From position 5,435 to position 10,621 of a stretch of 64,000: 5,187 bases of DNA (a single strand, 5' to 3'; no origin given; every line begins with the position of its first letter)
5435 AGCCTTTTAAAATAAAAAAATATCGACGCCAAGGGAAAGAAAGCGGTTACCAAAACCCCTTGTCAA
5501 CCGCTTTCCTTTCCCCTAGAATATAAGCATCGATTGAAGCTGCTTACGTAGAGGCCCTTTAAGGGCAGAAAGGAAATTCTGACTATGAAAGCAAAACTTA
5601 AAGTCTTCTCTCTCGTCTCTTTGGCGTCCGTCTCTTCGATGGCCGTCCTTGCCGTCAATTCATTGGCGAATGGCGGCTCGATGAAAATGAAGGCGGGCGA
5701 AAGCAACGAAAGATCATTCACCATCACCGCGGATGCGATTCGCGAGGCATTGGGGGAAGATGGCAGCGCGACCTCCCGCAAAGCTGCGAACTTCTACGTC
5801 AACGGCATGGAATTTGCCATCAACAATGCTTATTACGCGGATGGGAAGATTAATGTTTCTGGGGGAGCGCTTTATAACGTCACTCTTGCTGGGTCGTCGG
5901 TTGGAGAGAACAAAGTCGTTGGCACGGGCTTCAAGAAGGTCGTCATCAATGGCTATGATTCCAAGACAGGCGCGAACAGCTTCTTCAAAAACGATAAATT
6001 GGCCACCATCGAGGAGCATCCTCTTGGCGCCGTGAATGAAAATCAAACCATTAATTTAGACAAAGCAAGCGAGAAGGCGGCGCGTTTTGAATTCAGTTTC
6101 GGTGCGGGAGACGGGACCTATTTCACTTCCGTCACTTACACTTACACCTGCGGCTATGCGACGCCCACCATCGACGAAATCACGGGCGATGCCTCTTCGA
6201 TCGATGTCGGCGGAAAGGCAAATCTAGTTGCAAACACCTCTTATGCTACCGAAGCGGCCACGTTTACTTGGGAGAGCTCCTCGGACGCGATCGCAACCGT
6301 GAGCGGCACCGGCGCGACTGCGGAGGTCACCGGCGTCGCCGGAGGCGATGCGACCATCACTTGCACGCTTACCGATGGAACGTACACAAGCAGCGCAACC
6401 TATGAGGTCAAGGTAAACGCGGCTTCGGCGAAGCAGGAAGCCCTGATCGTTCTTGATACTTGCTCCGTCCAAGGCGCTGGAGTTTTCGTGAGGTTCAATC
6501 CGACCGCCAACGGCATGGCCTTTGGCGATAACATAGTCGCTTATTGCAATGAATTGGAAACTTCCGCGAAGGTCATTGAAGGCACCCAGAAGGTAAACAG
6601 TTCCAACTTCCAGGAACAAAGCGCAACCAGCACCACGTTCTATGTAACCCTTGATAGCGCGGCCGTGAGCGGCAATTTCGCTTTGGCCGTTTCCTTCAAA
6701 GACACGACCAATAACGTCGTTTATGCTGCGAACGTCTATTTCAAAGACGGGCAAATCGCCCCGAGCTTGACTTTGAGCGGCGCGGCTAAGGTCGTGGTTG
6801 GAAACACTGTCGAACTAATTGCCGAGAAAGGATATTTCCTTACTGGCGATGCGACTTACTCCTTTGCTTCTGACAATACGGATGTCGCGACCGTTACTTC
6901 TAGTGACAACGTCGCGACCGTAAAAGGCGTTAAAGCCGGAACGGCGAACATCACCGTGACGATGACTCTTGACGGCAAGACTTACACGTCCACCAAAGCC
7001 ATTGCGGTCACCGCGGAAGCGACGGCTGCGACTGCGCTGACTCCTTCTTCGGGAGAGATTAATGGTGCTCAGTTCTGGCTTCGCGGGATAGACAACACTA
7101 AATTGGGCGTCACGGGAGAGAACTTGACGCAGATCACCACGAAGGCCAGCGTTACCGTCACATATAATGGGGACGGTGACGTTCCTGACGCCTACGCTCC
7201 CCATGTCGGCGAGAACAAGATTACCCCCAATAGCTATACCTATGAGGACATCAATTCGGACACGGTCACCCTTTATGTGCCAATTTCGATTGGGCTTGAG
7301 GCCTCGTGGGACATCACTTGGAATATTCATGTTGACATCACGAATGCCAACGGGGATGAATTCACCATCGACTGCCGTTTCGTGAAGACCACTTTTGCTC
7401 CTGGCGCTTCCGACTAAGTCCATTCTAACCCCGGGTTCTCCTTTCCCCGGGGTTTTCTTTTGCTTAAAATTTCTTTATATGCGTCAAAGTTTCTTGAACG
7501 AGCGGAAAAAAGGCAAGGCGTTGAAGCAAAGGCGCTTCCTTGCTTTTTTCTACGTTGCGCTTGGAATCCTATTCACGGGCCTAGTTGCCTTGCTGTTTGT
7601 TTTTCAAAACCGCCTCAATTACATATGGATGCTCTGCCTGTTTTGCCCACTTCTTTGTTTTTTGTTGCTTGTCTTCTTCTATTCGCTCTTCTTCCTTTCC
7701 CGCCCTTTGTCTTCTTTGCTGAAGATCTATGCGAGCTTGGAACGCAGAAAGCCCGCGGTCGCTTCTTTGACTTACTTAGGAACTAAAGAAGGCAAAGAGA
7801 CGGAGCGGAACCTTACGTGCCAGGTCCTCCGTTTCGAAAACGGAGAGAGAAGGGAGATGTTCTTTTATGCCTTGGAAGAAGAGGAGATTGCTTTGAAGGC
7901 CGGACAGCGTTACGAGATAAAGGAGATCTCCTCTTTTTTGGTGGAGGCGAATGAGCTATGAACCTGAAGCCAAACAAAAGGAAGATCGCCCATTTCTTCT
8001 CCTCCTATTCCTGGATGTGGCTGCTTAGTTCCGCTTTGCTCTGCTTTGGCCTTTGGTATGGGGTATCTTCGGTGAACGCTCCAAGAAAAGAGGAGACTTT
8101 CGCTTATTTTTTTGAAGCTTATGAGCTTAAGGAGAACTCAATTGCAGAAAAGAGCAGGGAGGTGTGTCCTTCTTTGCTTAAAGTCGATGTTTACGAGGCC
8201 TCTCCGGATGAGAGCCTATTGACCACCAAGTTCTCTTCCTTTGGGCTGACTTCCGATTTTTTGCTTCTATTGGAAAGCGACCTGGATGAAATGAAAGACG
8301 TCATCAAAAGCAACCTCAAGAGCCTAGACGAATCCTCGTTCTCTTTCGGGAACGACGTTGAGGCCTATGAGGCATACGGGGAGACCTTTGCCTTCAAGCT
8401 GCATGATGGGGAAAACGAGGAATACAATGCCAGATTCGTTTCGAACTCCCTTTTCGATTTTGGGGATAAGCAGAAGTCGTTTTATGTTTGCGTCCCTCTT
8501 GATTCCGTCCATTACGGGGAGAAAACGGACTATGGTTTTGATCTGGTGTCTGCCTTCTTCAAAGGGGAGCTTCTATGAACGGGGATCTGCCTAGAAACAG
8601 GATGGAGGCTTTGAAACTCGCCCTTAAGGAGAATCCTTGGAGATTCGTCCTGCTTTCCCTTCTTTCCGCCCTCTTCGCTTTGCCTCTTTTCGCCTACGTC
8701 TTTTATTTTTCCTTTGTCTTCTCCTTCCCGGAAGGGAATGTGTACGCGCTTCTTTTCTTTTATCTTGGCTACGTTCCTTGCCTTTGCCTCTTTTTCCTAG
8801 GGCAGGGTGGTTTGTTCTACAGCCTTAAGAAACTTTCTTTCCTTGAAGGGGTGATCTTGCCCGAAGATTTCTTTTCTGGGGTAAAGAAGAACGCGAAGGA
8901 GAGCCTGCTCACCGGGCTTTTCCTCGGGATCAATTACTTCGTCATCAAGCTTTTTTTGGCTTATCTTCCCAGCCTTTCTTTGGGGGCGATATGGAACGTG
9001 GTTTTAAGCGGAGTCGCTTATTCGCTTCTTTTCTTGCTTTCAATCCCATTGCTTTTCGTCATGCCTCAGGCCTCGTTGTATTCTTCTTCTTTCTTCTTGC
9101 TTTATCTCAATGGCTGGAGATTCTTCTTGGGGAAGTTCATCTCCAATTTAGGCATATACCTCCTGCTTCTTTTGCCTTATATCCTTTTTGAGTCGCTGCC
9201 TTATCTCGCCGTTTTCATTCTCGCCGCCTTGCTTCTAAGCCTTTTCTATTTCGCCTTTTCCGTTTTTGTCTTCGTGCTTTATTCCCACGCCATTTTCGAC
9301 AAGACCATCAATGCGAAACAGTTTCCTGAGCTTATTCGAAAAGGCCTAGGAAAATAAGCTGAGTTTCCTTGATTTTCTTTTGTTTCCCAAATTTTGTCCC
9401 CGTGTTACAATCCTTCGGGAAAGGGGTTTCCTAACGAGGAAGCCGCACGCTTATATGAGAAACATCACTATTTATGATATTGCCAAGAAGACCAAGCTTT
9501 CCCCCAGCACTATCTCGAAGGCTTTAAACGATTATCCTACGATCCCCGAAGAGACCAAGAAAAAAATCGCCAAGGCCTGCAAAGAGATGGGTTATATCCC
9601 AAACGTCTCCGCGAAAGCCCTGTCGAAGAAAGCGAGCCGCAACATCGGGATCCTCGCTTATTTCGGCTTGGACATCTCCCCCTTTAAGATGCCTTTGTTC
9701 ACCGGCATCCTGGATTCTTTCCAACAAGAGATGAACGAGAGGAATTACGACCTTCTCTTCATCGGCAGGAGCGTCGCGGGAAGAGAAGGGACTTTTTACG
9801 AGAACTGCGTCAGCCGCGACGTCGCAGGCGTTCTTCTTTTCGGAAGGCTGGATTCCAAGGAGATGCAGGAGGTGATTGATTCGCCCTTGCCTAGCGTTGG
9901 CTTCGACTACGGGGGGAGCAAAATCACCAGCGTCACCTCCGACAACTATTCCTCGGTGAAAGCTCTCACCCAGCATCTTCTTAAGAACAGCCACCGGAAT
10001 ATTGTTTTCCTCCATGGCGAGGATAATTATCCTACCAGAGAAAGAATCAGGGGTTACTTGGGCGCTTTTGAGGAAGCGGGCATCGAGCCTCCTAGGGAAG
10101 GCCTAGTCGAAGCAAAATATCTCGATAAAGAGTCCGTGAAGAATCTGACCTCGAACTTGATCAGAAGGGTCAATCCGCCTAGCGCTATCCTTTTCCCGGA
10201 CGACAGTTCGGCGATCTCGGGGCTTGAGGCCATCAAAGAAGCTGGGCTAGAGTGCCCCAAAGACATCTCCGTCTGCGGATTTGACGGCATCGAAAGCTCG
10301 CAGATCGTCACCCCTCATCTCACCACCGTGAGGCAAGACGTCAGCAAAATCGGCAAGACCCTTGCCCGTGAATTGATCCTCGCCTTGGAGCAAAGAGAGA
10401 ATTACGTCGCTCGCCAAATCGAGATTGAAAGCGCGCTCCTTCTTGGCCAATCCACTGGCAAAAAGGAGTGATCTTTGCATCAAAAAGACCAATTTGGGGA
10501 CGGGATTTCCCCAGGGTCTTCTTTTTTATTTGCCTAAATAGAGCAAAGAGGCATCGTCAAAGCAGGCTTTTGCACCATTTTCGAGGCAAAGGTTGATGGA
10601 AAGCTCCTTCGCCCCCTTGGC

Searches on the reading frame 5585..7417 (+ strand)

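Call 77: search_protein_families(library=pfam, proteins=[window:5585-7417:+], max_evalue=0.00001)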
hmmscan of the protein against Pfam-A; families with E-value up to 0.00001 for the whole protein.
window:5585-7417:+ (610 aa): 1 family
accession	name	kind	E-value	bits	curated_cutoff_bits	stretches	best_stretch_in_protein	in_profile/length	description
PF02368.24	Big_2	-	3.2e-12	46.7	22.8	2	202-268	10-74/79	Bacterial Ig-like domain (group 2)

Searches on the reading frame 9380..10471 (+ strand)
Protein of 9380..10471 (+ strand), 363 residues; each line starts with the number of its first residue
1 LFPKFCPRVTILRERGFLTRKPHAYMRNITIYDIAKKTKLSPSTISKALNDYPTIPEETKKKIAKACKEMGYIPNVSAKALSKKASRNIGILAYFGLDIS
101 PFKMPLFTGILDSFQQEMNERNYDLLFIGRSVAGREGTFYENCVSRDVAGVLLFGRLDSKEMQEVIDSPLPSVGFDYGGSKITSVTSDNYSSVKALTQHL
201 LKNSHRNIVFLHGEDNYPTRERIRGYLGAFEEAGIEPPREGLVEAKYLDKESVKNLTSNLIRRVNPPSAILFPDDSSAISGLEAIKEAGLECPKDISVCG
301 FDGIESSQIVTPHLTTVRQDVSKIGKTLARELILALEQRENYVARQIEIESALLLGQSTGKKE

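Call 77: search_protein_families(library=pfam, proteins=[window:9380-10471:+], max_evalue=0.00001)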
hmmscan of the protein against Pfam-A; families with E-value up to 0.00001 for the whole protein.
window:9380-10471:+ (363 aa): 3 families
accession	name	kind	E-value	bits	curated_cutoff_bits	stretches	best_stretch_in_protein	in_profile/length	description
PF13377.12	Peripla_BP_3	-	1.6e-27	97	26.5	1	198-359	2-167/167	Periplasmic binding protein-like domain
PF00532.27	Peripla_BP_1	-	1.8e-13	51.1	22.2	1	180-348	95-272/281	Periplasmic binding proteins and sugar binding domain of LacI family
PF00356.27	LacI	-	9e-13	48.2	27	1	30-75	1-46/46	Bacterial regulatory proteins, lacI family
